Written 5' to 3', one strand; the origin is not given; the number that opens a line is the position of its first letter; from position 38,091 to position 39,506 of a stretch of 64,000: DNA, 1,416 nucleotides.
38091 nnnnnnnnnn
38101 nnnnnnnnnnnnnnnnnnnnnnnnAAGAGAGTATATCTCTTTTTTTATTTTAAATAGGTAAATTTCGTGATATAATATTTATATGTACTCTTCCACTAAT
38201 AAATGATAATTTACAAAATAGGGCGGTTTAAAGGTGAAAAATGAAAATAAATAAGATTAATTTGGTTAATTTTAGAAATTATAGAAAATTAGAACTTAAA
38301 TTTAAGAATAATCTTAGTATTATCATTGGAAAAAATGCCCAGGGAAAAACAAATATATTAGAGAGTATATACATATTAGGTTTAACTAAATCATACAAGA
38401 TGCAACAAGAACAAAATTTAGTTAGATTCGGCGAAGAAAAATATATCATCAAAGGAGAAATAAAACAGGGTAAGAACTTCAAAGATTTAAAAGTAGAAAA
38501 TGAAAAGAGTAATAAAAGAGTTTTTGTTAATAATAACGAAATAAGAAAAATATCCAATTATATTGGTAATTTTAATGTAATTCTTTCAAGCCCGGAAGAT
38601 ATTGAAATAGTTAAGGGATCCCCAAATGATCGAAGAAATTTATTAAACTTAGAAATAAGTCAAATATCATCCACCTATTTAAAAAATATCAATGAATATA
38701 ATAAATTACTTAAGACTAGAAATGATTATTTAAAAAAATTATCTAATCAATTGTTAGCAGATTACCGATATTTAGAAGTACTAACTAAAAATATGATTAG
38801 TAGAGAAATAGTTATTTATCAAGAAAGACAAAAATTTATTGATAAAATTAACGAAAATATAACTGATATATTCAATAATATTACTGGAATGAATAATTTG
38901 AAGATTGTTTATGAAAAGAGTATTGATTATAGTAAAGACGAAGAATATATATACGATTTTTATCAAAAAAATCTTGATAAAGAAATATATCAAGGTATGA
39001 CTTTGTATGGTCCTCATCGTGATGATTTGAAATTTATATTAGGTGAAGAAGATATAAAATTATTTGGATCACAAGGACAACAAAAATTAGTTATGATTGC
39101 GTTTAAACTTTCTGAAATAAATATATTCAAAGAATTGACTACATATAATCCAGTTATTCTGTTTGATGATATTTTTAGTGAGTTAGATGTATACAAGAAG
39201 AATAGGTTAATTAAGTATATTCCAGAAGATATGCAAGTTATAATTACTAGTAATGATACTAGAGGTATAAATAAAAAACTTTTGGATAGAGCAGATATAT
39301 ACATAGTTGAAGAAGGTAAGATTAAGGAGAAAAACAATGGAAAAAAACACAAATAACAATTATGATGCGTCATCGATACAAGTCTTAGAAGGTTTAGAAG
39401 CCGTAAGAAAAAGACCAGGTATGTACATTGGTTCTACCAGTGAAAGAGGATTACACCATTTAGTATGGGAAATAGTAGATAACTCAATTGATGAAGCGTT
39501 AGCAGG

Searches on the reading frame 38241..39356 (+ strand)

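Call 70: search_protein_families(library=pfam, proteins=[window:38241-39356:+], max_evalue=0.001)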
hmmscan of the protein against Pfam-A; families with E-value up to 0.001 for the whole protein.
window:38241-39356:+ (371 aa): 5 families
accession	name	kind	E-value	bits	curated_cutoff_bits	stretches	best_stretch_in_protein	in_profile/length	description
PF02463.25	SMC_N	-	6.9e-19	68.6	40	1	3-345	2-204/220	RecF/RecN/SMC N terminal domain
PF13175.12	AAA_15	-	2e-07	31.4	32.1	1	1-244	1-192/374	AAA ATPase domain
PF13514.12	AAA_27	-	8.7e-05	22.6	22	1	1-98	1-97/206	AAA domain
PF13476.12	AAA_23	-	0.00012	23.2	27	1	5-214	1-200/201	AAA domain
PF11398.14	DUF2813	-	0.00066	19.6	21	0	1-46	1-45/372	Protein of unknown function (DUF2813)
